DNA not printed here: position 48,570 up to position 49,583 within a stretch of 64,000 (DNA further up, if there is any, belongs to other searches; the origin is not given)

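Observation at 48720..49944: Orphan phage-type cassette (PD-(D/E)XK nuclease and Sipho_Gp157-like protein) embedded between pepA and the pnt operon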

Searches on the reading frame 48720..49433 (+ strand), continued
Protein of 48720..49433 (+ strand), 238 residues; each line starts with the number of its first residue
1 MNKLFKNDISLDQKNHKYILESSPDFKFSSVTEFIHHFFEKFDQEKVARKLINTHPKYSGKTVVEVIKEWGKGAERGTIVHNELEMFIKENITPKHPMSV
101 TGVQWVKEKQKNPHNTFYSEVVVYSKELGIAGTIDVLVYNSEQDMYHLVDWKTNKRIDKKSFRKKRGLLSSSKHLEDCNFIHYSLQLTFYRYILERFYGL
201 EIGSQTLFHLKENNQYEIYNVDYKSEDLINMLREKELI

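Call 68: find_encoding_contigs(protein=P0125, flank=8000, max_places=2)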
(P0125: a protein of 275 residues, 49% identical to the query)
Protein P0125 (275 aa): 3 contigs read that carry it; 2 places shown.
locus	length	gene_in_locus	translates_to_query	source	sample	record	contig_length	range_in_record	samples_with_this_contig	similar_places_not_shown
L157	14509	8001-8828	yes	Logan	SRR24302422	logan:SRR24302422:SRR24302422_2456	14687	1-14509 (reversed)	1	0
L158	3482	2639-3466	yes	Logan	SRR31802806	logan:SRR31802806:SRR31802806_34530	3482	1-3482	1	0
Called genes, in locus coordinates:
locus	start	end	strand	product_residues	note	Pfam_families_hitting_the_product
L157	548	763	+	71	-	-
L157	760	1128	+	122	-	-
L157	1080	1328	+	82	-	-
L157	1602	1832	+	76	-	PF09652:Cas_VVA1548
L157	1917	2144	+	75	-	-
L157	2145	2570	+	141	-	PF13671:AAA_33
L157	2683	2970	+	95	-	-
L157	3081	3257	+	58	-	-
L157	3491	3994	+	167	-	-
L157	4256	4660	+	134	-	-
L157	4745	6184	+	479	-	PF11443:DUF2828, PF25043:DUF7788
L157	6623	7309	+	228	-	-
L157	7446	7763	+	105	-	-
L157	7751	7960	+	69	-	-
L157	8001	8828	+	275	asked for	PF12705:PDDEXK_1 (faint)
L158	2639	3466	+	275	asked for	PF12705:PDDEXK_1 (faint)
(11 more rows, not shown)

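Call 69: find_encoding_contigs(protein=P0143, flank=8000, max_places=2)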
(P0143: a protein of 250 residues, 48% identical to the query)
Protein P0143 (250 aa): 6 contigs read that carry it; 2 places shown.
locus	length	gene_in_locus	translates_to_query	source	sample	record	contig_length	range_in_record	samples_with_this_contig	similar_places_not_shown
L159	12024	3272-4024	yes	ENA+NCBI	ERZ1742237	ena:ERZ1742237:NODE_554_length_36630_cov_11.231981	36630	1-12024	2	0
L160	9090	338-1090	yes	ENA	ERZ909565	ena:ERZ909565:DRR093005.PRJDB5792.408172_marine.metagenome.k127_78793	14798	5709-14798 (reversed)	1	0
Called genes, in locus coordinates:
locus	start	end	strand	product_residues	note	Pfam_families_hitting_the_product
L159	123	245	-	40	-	-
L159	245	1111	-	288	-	PF04383:KilA-N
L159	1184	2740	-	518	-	PF12161:HsdM_N, PF02384:N6_Mtase, PF05175:MTS (faint)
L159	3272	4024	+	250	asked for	PF12705:PDDEXK_1 (weak)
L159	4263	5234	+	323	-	PF03372:Exo_endo_phos, PF19580:Exo_endo_phos_3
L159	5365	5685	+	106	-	-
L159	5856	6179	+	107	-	-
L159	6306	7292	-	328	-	PF01841:Transglut_core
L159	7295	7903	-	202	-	-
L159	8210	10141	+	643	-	-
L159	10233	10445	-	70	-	PF00313:CSD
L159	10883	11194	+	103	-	PF00076:RRM_1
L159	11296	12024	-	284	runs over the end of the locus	-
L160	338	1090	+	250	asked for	PF12705:PDDEXK_1 (weak)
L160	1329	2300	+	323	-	PF03372:Exo_endo_phos, PF19580:Exo_endo_phos_3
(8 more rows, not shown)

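Call 78: find_encoding_contigs(protein=P0095, flank=7000, max_places=2)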
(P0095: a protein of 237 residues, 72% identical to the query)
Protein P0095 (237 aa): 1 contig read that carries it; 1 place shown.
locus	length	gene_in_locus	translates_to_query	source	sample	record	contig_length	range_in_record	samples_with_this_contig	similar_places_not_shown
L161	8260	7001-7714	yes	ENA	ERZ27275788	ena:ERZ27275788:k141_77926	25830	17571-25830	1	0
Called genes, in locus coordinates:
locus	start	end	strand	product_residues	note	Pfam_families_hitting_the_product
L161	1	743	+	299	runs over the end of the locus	PF01370:Epimerase, PF08338:DUF1731 (weak)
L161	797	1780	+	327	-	PF00140:Sigma70_r1_2, PF04542:Sigma70_r2, PF04539:Sigma70_r3, PF04545:Sigma70_r4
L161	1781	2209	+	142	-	PF01124:MAPEG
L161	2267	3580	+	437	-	PF00009:GTP_EFTU, PF01926:MMR_HSR1, PF02421:FeoB_N, PF00009:GTP_EFTU, PF02421:FeoB_N, PF04548:AIG1, PF01926:MMR_HSR1, PF14714:KH_dom-like, +7 more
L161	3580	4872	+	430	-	PF07690:MFS_1, PF11700:ATG22, PF07690:MFS_1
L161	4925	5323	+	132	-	PF03061:4HBT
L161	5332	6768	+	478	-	PF02789:Peptidase_M17_N, PF00883:Peptidase_M17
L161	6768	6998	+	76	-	-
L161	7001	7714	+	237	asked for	PF12705:PDDEXK_1 (weak)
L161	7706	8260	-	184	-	?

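Call 79: find_encoding_contigs(protein=P0100, flank=7000, max_places=3)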
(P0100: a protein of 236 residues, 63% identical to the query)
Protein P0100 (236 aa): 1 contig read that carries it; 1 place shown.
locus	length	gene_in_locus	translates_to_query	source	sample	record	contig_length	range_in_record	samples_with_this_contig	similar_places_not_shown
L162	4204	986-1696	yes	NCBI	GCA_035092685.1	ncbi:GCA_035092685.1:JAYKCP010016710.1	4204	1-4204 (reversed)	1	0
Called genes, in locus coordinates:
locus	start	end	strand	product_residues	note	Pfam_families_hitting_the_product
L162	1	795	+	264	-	?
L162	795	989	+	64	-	-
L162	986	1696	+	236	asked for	PF12705:PDDEXK_1 (weak)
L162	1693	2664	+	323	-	PF02646:RmuC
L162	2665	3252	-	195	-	PF04191:PEMT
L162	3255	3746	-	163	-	PF05565:Sipho_Gp157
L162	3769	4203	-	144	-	?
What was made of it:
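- A locus chosen through the nuclease (L162) shows the same nuc-rmuC> <PEMT-gp157 order (call 79).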

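Call 81: search_dna_similar(query=window:48720-49433:+, collection=phages, mode=protein, max_evalue=0.00001, max_rows=25)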
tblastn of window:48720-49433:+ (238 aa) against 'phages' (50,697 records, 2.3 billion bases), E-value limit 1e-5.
Records with a match: 52; places in all: 52; records where one place covers at least 80% of the query: 49.
Best place of each record, by identity: <60% 52.
By first word of the organism name: Flavobacterium 29; uncultured 10; CrAssphage 7; Bacteriophage 4; crAssphage 1; Carjivirus 1.
By host as written in the record: - 21; Flavobacterium psychrophilum 950106-1/1 12; Flavobacterium psychrophilum strain FPS-D10 3; Flavobacterium psychrophilum 020612-2/1 3; Flavobacterium psychrophilum FPS-D15 2; Flavobacterium psychrophilum FPS-D10 2; Flavobacterium psychrophilum strain FPS-D15 2; Flavobacterium psychrophilum strain FPS-S37 1; and 6 more.
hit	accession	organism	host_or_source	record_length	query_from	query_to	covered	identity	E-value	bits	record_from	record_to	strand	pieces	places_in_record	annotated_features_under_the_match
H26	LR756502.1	uncultured phage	metagenomic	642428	8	215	87%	29.0%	6e-11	67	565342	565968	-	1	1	record has no annotation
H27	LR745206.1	uncultured phage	metagenomic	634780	7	215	88%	27.7%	3e-8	60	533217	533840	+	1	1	record has no annotation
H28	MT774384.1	uncultured phage cr8_1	human feces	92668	1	216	91%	26.6%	6e-10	64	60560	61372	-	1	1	DNA replication, ATP-dependent helicase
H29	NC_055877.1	uncultured phage cr8_1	human feces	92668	1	216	91%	26.6%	6e-10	64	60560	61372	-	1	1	exonuclease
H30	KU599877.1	Flavobacterium phage Fpv1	Flavobacterium psychrophilum 950106-1/1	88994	9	232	94%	24.6%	2e-7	57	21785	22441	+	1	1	hypothetical protein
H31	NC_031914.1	Flavobacterium phage Fpv1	Flavobacterium psychrophilum 950106-1/1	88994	9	232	94%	24.6%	2e-7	57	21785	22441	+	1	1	exonuclease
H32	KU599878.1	Flavobacterium phage Fpv2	Flavobacterium psychrophilum 950106-1/1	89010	9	232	94%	24.6%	2e-7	57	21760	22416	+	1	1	hypothetical protein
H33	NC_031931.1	Flavobacterium phage Fpv2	Flavobacterium psychrophilum 950106-1/1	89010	9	232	94%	24.6%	2e-7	57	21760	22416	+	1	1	exonuclease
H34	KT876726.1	Flavobacterium phage FpV21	Flavobacterium psychrophilum 950106-1/1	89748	9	232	94%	24.6%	2e-7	57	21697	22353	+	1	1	hypothetical protein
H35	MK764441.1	Flavobacterium phage FPSV-F12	Flavobacterium psychrophilum 950106-1/1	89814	9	232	94%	24.6%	2e-7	57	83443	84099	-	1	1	hypothetical protein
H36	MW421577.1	Flavobacterium phage FPSV-S30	Flavobacterium psychrophilum strain ...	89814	9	232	94%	24.6%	2e-7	57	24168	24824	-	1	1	record has no annotation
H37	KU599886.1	Flavobacterium phage Fpv20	Flavobacterium psychrophilum 950106-1/1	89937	9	232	94%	24.6%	2e-7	57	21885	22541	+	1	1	hypothetical protein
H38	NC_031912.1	Flavobacterium phage Fpv20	Flavobacterium psychrophilum 950106-1/1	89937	9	232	94%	24.6%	2e-7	57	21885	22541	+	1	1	exonuclease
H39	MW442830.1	Flavobacterium phage FPSV-D18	Flavobacterium psychrophilum FPS-D8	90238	9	232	94%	24.6%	2e-7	57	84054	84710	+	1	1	record has no annotation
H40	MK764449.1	Flavobacterium phage FPSV-S29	Flavobacterium psychrophilum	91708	9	232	94%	24.6%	2e-7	57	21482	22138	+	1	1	hypothetical protein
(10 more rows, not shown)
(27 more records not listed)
